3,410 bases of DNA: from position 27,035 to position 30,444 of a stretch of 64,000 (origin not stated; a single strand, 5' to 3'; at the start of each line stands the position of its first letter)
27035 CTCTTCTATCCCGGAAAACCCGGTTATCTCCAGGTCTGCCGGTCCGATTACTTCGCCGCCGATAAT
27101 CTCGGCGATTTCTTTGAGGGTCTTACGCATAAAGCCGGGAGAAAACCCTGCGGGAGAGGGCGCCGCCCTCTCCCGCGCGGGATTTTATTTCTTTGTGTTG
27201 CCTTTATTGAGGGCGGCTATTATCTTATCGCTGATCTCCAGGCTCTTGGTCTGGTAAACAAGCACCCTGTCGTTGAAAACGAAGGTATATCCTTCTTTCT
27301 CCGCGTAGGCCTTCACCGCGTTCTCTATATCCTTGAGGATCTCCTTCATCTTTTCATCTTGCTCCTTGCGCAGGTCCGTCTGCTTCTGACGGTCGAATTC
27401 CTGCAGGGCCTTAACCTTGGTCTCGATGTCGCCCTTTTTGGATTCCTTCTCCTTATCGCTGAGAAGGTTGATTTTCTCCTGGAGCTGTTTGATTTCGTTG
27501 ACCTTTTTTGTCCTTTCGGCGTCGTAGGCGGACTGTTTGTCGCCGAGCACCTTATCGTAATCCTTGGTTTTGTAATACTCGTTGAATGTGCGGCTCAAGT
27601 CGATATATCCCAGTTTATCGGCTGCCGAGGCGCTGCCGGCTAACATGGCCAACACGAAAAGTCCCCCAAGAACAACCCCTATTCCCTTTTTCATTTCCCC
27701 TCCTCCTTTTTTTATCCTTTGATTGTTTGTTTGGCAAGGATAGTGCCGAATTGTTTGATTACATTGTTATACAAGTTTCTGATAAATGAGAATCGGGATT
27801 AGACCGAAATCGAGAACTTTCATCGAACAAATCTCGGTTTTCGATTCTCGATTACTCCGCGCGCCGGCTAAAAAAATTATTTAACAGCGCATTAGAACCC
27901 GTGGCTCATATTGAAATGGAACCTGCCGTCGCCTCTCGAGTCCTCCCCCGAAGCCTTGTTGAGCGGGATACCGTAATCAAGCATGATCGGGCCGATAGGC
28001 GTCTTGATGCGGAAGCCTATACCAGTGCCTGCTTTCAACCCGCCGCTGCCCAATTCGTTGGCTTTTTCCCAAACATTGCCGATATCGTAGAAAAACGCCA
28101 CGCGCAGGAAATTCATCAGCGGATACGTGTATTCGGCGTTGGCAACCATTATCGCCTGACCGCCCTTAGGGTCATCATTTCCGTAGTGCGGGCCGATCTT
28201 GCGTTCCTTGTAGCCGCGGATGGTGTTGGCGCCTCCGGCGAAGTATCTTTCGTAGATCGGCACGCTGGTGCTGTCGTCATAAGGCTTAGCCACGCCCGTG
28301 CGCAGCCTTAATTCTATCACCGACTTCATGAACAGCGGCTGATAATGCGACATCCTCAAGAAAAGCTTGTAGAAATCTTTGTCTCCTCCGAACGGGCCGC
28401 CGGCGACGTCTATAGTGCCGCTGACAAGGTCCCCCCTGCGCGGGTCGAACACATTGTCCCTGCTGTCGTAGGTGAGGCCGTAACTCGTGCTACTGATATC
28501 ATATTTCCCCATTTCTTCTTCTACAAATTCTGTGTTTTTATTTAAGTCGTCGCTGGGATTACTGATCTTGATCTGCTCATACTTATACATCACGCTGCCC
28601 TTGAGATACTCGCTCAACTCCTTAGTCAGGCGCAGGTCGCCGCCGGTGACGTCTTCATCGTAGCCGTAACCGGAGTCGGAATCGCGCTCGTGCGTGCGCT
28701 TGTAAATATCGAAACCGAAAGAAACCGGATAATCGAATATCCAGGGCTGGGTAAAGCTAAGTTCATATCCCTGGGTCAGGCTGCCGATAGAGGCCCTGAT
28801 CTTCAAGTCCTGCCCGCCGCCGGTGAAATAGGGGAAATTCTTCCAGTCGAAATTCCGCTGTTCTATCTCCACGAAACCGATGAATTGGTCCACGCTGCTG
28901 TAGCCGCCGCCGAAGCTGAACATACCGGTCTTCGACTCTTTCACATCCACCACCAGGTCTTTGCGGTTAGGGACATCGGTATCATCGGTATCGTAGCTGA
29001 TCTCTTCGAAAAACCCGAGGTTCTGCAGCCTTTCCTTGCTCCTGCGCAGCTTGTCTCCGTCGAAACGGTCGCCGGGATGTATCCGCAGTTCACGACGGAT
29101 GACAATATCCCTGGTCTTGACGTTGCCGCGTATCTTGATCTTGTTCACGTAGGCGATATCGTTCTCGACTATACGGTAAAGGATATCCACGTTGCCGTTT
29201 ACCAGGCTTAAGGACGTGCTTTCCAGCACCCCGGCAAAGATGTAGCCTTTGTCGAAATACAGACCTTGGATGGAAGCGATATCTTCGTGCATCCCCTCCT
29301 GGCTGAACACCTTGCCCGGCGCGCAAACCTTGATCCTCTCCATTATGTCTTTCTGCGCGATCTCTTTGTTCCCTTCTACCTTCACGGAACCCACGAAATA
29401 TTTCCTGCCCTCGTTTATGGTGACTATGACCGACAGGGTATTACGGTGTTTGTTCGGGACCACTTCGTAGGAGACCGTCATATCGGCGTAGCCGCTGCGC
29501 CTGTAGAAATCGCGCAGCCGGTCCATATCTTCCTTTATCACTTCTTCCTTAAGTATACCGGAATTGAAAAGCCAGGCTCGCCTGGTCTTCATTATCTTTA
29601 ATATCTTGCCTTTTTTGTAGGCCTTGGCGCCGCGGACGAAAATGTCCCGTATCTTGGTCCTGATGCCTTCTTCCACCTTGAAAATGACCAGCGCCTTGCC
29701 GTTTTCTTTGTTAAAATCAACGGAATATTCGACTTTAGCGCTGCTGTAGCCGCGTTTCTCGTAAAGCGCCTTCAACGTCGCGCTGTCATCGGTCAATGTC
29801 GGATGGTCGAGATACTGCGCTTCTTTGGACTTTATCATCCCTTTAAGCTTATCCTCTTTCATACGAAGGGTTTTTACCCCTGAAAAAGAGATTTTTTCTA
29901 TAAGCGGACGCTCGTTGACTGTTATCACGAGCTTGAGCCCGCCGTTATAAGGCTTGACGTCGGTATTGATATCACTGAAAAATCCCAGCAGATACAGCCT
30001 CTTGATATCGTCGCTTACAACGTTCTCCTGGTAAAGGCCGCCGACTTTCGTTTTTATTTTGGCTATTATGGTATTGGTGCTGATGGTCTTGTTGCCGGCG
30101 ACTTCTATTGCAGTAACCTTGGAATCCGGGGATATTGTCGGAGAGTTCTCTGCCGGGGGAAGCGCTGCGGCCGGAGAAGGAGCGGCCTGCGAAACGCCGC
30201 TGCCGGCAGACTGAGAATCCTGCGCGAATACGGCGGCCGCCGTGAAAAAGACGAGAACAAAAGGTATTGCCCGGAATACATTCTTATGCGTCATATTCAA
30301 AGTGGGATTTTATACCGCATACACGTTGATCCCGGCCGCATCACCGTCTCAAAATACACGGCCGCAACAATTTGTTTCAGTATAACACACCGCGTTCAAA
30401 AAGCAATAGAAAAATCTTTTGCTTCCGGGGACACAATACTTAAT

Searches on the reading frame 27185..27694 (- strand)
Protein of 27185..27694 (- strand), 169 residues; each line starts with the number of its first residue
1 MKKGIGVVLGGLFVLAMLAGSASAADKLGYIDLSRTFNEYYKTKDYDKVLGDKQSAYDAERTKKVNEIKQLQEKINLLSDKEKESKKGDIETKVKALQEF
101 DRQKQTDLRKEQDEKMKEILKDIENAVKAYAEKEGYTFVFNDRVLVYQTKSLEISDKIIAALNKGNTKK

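Call 46: search_protein_families(library=pfam, proteins=[window:27188-27694:-], max_evalue=0.00001)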
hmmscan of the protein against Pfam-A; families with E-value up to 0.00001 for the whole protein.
window:27188-27694:- (169 aa): 1 family
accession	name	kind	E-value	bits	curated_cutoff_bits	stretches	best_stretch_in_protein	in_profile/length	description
PF03938.19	OmpH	-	5.1e-25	88.8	32.4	1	27-162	1-141/141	Outer membrane protein (OmpH-like)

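Call 50: find_encoding_contigs(protein=window:27185-27694:-, flank=1500, max_places=10)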
Protein window:27185-27694:- (169 aa): 10 contigs read that carry it; 2 places shown.
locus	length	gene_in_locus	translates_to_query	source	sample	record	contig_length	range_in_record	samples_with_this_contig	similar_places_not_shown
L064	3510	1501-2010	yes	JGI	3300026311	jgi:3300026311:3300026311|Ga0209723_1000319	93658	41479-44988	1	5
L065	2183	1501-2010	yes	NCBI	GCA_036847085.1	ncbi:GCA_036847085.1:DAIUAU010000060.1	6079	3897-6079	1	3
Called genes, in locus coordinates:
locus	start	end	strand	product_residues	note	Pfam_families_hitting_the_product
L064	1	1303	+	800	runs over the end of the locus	PF07244:POTRA, PF08478:POTRA_1 (faint), PF08479:POTRA_2 (faint), PF07244:POTRA, PF01103:Omp85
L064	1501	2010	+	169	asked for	PF03938:OmpH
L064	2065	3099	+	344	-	PF04613:LpxD, PF25087:GMPPB_C (faint), PF25084:LbH_EIF2B (faint), PF00132:Hexapep (weak), PF14602:Hexapep_2 (faint), PF00132:Hexapep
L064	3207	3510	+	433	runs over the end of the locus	PF03331:LpxC, PF07977:FabA, PF22818:ApeI-like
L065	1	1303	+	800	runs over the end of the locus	PF07244:POTRA, PF08478:POTRA_1 (faint), PF08479:POTRA_2 (faint), PF07244:POTRA, PF01103:Omp85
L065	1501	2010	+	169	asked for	PF03938:OmpH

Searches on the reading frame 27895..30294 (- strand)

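Call 46: search_protein_families(library=pfam, proteins=[window:27895-30294:-], max_evalue=0.00001)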
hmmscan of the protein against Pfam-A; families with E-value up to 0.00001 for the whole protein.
window:27895-30294:- (800 aa): 4 families
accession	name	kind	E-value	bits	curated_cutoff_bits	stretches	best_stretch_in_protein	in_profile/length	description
PF01103.29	Omp85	-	3.2e-77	260.7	24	1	490-800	2-325/325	Omp85 superfamily domain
PF07244.20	POTRA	-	3.3e-64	214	21.3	5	382-453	2-78/79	Surface antigen variable number repeat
PF08479.16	POTRA_2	-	4.5e-08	33.3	24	0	303-371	5-71/76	POTRA domain, ShlB-type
PF08478.15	POTRA_1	-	6.5e-07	30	23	0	58-84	1-27/69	POTRA domain, FtsQ-type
